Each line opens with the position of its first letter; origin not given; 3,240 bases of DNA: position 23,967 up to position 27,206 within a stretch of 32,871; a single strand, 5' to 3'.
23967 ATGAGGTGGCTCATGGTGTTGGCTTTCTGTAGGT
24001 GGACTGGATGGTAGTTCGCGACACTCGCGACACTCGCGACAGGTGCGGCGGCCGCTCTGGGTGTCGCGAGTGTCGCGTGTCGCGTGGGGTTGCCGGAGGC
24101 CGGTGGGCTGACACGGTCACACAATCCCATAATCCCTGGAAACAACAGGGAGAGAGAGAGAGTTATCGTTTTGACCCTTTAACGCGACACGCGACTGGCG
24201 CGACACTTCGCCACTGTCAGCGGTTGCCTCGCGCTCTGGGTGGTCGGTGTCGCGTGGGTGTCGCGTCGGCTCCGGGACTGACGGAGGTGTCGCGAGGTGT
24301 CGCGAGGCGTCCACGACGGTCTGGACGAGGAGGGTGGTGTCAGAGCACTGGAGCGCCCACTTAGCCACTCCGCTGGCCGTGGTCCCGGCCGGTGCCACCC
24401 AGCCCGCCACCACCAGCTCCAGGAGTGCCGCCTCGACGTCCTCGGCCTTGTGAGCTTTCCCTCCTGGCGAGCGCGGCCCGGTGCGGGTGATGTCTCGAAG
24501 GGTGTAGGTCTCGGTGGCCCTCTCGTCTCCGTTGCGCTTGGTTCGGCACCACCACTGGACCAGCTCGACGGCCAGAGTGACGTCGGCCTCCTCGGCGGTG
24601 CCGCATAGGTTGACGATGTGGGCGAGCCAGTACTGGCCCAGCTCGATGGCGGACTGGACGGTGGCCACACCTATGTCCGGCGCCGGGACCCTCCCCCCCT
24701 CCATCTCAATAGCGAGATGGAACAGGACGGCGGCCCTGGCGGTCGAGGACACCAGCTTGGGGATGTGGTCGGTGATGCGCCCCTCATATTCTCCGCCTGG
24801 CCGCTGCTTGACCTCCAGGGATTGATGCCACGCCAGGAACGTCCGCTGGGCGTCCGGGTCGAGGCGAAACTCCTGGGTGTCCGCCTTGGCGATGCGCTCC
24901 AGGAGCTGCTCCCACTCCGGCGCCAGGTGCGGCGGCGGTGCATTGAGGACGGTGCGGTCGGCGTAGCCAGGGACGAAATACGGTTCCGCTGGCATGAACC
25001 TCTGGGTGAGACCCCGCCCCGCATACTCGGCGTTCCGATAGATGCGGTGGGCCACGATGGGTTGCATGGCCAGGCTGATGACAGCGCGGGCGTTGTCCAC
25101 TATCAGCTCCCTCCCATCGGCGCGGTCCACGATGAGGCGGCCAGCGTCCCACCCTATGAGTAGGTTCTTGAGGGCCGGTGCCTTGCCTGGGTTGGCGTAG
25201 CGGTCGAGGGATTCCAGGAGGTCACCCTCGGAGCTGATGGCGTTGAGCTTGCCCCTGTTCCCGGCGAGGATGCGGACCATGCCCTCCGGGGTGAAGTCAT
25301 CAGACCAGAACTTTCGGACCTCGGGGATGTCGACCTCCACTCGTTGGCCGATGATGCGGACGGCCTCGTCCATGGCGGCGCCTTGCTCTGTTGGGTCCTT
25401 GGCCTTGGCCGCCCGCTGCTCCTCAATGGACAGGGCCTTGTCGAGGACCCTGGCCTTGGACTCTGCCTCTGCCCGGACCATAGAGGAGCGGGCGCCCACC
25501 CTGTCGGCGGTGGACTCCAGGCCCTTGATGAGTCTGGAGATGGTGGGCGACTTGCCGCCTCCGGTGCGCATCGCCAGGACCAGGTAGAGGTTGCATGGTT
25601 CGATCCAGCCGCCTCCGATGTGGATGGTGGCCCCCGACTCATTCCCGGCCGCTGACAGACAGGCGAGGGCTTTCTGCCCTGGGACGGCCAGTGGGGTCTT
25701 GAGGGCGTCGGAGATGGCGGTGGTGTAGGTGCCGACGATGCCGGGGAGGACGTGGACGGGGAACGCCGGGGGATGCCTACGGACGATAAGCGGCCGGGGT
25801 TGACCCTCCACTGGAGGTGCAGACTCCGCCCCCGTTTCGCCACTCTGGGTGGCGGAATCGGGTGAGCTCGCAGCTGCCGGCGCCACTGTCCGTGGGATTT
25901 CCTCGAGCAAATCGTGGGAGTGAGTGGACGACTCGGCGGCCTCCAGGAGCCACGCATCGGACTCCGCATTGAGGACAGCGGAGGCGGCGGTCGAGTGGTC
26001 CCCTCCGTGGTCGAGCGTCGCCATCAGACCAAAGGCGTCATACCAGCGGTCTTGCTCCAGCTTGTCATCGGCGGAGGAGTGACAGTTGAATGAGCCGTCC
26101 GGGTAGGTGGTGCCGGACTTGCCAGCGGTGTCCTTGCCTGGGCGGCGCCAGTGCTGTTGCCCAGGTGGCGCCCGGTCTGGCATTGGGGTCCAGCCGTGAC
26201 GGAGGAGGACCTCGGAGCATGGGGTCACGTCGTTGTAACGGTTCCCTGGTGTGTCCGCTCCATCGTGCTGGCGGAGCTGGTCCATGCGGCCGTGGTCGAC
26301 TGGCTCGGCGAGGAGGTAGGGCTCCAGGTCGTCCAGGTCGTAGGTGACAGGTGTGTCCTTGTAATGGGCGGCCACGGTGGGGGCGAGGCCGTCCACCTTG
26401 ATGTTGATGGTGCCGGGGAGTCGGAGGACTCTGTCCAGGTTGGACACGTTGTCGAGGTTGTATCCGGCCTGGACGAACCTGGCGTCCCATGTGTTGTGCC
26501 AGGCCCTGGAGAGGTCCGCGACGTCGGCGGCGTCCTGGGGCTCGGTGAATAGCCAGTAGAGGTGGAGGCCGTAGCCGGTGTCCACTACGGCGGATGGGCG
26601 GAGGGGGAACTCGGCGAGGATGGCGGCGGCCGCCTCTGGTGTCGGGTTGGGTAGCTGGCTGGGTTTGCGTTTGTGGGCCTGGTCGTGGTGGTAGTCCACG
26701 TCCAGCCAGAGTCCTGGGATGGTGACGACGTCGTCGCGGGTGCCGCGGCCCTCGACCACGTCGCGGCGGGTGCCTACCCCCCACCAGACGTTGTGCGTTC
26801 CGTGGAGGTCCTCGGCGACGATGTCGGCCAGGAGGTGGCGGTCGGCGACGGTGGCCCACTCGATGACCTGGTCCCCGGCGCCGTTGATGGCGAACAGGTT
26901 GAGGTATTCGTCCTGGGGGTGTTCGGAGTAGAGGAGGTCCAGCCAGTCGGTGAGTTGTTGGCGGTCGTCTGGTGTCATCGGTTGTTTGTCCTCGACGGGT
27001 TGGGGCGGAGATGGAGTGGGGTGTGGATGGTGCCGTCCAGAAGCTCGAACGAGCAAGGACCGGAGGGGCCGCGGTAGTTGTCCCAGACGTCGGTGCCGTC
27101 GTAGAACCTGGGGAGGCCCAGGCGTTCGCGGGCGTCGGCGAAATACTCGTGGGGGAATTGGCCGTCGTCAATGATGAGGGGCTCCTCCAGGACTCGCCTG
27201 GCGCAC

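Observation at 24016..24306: Iteron array around an AT-rich (AG)6 tract at the 3' end of the primase-helicase gene: candidate replication origin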

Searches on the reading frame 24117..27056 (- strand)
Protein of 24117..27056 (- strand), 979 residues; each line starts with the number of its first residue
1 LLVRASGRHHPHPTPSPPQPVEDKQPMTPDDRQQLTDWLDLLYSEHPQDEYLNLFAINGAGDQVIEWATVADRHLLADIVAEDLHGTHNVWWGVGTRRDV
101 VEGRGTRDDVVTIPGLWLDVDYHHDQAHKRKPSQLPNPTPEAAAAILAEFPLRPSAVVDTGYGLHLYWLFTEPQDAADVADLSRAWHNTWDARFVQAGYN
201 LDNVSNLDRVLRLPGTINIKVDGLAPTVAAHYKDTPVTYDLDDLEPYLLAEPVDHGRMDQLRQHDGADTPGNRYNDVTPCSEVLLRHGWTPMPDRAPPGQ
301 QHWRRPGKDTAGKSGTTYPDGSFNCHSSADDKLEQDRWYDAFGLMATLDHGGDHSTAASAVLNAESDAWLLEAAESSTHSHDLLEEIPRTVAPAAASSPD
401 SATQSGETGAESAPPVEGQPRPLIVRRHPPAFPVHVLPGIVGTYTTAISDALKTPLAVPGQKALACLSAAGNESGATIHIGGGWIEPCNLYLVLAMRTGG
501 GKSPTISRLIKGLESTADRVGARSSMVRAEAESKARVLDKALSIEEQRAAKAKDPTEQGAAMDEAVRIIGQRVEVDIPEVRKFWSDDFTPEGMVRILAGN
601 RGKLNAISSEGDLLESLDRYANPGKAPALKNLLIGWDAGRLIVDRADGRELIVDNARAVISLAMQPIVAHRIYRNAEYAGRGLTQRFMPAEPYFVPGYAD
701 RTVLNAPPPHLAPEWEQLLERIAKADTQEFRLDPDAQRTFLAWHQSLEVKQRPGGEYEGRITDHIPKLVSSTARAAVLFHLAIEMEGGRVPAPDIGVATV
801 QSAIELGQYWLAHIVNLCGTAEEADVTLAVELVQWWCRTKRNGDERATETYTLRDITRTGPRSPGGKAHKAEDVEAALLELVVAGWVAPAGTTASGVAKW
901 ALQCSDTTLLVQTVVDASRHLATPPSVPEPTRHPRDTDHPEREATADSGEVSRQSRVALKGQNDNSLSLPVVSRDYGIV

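Call 8: search_protein_families(library=pfam, proteins=[window:24117-27056:-], max_evalue=0.01)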
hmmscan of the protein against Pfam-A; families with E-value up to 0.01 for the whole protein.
window:24117-27056:- (979 aa): 1 family
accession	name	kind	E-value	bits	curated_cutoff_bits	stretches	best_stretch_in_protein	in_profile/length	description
PF13148.11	DUF3987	-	8.9e-57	193.4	27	1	453-816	1-360/364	Protein of unknown function (DUF3987)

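Call 9: search_dna_similar(query=window:24117-27056:-, collection=phages, mode=protein, max_rows=30)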
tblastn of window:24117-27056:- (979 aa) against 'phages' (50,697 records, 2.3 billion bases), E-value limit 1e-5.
Records with a match: 135; places in all: 135; records where one place covers at least 80% of the query: 0.
Best place of each record, by identity: <60% 135.
By first word of the organism name: Pseudomonas 49; Mycobacterium 44; Salmonella 9; Escherichia 8; Citrobacter 7; Vibrio 6; Enterobacter 3; phage 1; Streptococcus 1; Bacteriophage 1; and 6 more.
By host as written in the record: Mycobacterium smegmatis mc2 155 25; Pseudomonas aeruginosa PAO1 21; - 17; Pseudomonas aeruginosa 16; Mycobacterium smegmatis mc#155 6; Citrobacter freundii 5; Salmonella enterica subsp. enterica serovar Infantis 4; Salmonella sp. 4; and 25 more.
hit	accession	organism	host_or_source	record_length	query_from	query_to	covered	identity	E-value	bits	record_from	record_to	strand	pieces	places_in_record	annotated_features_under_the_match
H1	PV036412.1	phage NatCom_43819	human feces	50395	430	888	47%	24.5%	5e-21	105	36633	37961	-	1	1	DNA helicase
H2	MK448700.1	Streptococcus phage Javan191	Streptococcus equi ERR066395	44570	430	854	43%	24.8%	2e-22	110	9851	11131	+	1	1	DNA primase/helicase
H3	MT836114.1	Bacteriophage sp.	human fecal samples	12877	430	813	39%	26.8%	5e-20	102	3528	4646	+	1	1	record has no annotation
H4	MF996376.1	Escherichia phage SRT8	Escherichia coli BL21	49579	432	881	46%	22.7%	1e-8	66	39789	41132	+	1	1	hypothetical protein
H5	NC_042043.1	Escherichia phage SRT8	Escherichia coli BL21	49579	432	881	46%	22.7%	1e-8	66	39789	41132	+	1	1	DNA helicase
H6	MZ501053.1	Escherichia phage BrunoManser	Escherichia coli K-12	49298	432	881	46%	22.5%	2e-8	64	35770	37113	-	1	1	putative helicase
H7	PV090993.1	Salmonella phage vB_GS166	Salmonella enterica subsp. enterica ...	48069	440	851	42%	24.4%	9e-7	59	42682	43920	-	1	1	DNA helicase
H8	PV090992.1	Salmonella phage vB_GS71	Salmonella enterica subsp. enterica ...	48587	440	851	42%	24.4%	1e-6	59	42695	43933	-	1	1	DNA helicase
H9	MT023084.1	Citrobacter phage IME-JL8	Citrobacter freundii CF8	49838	432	881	46%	22.2%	5e-8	64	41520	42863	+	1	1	hypothetical protein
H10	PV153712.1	Salmonella phage vB_GS156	Salmonella enterica subsp. enterica ...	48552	440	851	42%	24.1%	1e-6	59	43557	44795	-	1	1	DNA helicase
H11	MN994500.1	Phage NBSal001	-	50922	440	851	42%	24.1%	2e-6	58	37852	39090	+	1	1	hypothetical protein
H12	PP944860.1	Escherichia phage AN_ECEAS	Escherichia coli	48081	440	843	41%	24.4%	3e-6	57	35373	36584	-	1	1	hypothetical protein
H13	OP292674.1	Salmonella phage F61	Salmonella sp.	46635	440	841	41%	24.0%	1e-6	59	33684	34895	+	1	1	hypothetical protein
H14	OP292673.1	Salmonella phage F115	Salmonella sp.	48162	440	841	41%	24.0%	1e-6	59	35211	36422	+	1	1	hypothetical protein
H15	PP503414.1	Salmonella phage Sephi301i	Salmonella enterica subsp. enterica ...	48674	440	841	41%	24.0%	1e-6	59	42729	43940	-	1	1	DNA helicase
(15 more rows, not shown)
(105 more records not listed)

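Call 11: find_homologous_proteins(query=window:24117-27056:-, max_evalue=1e-10)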
Query window:24117-27056:- (979 aa): 7 proteins with E <= 1e-10 among 8000 candidates.
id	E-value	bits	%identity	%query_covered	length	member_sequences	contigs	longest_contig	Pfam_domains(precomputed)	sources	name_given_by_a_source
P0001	0.0e+0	2196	100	97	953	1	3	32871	PF13148.12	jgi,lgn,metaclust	metaclust:\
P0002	7.2e-42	161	26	82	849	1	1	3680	PF13148.12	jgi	jgi:hypothetical protein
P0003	5.8e-20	89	31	20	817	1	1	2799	PF08708.17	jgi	jgi:hypothetical protein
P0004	1.9e-18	84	39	16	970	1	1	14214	PF06048.18,PF18662.8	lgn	-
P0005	8.0e-16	75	37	16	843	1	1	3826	-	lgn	-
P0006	5.8e-15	72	38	15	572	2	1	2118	-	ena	-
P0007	5.9e-12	62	27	40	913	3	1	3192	PF08706.17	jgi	jgi:putative DNA primase/helicase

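Call 12: find_related_loci(query=window:24117-27056:-, collection=viral_contigs, flank=6000)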
Query window:24117-27056:- (979 aa) in viral_contigs; peptide patterns used: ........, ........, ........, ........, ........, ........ (x = any residue, [..] = any of these).
2 stretches matched a pattern, but none encodes a relative of the query by tblastn (E <= 1e-3).

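Call 13: find_encoding_contigs(protein=P0001, flank=10000, max_places=10)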
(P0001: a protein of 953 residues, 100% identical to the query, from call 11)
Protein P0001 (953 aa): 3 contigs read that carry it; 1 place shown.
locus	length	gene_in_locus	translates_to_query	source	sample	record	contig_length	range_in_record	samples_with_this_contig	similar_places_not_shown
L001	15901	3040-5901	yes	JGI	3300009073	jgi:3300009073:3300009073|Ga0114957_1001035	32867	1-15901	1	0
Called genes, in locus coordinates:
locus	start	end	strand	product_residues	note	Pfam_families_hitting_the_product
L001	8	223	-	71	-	-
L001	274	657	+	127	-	-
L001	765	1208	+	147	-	-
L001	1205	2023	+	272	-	-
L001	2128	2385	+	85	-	-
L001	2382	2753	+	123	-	-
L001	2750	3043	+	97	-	-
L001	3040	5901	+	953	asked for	PF13148:DUF3987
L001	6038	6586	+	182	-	PF02075:RuvC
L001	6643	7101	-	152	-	-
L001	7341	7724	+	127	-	-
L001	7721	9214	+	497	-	-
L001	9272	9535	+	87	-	-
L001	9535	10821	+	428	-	PF04860:Phage_portal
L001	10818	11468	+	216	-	PF04586:Peptidase_S78 (faint)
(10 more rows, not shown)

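Call 16: find_encoding_contigs(protein=P0002, flank=10000, max_places=5)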
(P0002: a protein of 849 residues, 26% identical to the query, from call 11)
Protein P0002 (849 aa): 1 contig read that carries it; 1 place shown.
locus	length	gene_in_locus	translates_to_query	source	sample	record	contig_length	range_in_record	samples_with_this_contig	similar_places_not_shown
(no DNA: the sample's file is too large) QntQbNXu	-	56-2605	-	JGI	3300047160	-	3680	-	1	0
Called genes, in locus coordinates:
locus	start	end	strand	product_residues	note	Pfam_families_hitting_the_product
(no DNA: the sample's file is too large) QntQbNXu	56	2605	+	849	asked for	PF13148:DUF3987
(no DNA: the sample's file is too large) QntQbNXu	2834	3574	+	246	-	-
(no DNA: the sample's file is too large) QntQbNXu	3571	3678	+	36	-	?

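Call 17: find_encoding_contigs(protein=P0004, flank=10000, max_places=5)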
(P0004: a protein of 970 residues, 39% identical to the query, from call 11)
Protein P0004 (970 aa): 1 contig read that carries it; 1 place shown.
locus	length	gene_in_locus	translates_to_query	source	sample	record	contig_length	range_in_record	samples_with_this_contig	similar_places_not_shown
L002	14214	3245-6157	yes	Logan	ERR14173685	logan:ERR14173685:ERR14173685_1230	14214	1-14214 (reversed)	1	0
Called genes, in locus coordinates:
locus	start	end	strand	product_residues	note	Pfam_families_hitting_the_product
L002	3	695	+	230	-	?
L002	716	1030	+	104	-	-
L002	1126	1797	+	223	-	-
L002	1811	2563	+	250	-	-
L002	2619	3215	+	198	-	-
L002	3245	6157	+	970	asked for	PF06048:DUF927, PF18662:HTH_56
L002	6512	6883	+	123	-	-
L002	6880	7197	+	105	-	-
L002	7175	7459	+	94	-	-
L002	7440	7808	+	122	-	-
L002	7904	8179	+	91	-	-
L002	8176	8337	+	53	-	-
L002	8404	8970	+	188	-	-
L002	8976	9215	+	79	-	-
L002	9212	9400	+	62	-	-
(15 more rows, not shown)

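Call 20: search_protein_families(library=phrogs, proteins=[window:24117-26978:-], max_evalue=0.01)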
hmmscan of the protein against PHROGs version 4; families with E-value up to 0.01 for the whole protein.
window:24117-26978:- (953 aa): 4 families
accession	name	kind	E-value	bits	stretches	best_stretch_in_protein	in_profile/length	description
phrog_2373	-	DNA, RNA and nucleotide metabolism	4.6e-49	168.4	1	392-813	42-453/515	DNA helicase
phrog_2478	-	DNA, RNA and nucleotide metabolism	2.5e-17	63.3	1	7-228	2-221/854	DNA polymerase/primase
phrog_10514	-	DNA, RNA and nucleotide metabolism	1.5e-06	27.7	1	119-219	88-187/750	DNA primase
phrog_25314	-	unknown function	0.00024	20.4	1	70-220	86-231/1010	-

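Call 23: search_solved_structures(query=P0001, max_evalue=1, show_alignments=0)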
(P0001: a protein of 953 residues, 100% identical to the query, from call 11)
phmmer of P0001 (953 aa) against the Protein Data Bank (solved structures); distinct sequences matched with E-value up to 1: 1.
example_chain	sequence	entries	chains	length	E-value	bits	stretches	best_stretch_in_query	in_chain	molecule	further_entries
4dnx_A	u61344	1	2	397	0.54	11.2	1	103-150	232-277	Sulfate adenylyltransferase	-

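Call 37: search_protein_representatives(protein=P0001)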
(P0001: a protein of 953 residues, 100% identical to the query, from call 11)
Query: 953 residues. Proteins with E-value up to 0.001 (for the whole library): 12965; up to 1e-10: 5798; up to 1e-30: 385. The best 150 are listed.
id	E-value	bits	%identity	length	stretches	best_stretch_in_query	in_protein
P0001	0.0e+00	2195.7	100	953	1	1-953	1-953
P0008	3.6e-116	405.7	37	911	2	387-834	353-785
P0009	1.7e-114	400.1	36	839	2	393-832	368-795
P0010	1.4e-87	311.0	32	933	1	11-915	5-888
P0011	1.2e-82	294.7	32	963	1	4-862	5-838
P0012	4.1e-82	292.9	34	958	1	6-864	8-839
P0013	3.2e-80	286.7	34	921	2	393-864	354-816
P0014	3.4e-79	283.3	34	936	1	5-804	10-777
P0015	3.2e-78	280.0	32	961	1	11-864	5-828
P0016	1.5e-75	271.2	33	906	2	13-335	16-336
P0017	1.1e-73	265.0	32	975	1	25-900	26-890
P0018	3.1e-73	263.6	35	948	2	16-335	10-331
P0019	4.5e-71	256.4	31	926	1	10-864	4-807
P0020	5.1e-71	256.2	30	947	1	8-795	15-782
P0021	1.5e-70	254.6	34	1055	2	74-335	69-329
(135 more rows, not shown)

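Call 41: find_related_loci(query=A1, collection=viral_contigs, flank=4000)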
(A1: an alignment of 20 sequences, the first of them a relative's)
Query A1 (953 aa) in viral_contigs; peptide patterns used: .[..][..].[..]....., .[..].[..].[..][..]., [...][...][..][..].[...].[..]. (x = any residue, [..] = any of these).
599 stretches matched a pattern (row limit reached: there are more); 393 encode a relative of the query (tblastn E <= 1e-3); the best 80 are kept; 80 distinct loci.
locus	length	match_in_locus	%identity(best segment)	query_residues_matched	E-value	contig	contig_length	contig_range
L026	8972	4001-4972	35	11-338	8e-41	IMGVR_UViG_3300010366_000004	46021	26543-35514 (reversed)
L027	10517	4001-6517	25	78-862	1e-39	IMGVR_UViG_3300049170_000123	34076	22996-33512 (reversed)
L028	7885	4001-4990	32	2-336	2e-36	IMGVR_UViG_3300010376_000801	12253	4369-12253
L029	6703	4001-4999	35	3-336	2e-33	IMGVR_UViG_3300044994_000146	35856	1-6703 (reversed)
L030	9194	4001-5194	31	9-401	7e-30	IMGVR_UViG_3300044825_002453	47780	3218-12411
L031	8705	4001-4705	32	54-292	1e-25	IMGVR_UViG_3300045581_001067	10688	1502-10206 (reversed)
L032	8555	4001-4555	39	11-196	4e-25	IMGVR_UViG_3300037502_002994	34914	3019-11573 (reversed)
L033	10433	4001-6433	23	77-861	1e-24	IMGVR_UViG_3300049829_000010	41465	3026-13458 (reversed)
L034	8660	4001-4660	35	1-223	7e-23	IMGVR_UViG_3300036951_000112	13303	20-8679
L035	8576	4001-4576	33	28-222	2e-22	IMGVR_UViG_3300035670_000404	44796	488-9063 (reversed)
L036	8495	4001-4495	37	62-226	3e-22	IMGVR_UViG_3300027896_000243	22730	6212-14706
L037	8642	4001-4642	33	7-222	6e-22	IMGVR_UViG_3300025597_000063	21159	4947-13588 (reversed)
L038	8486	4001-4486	38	62-223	8e-22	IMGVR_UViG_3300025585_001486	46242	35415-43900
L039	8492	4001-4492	35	34-194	5e-21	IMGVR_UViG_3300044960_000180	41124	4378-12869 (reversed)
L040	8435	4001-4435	40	83-225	9e-21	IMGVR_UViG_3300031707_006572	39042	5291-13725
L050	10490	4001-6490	25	78-856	4e-18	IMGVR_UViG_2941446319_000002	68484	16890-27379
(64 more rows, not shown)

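Call 46: find_homologous_proteins(query=A1, max_evalue=1e-20)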
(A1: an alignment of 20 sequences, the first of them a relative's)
Query A1 (20 sequences) (953 aa, profile of the alignment): 8 proteins with E <= 1e-20 among 8000 candidates.
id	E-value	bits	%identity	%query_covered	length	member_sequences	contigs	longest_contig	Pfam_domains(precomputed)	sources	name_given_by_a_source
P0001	2.3e-274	931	100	100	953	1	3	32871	PF13148.12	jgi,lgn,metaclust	metaclust:\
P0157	1.7e-62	230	23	40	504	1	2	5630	PF13148.12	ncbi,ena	-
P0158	9.4e-60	221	39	19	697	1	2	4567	PF25213.2,PF13481.13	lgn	-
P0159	2.2e-53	200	25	37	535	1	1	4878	PF13148.12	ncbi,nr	ncbi:MAG: DUF3987 domain-containing protein [Pirellulales bacterium]|nr:DUF3987 domain-containing pr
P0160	9.1e-48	181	24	48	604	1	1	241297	PF13148.12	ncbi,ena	-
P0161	5.0e-44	169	40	15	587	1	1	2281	-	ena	-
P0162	3.2e-42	163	35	15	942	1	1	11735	-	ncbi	-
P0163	9.4e-37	145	32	30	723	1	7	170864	PF13481.13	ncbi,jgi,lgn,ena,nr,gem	ncbi:MAG TPA: AAA family ATPase [Phycisphaerae bacterium]|nr:AAA family ATPase [Phycisphaerae bacter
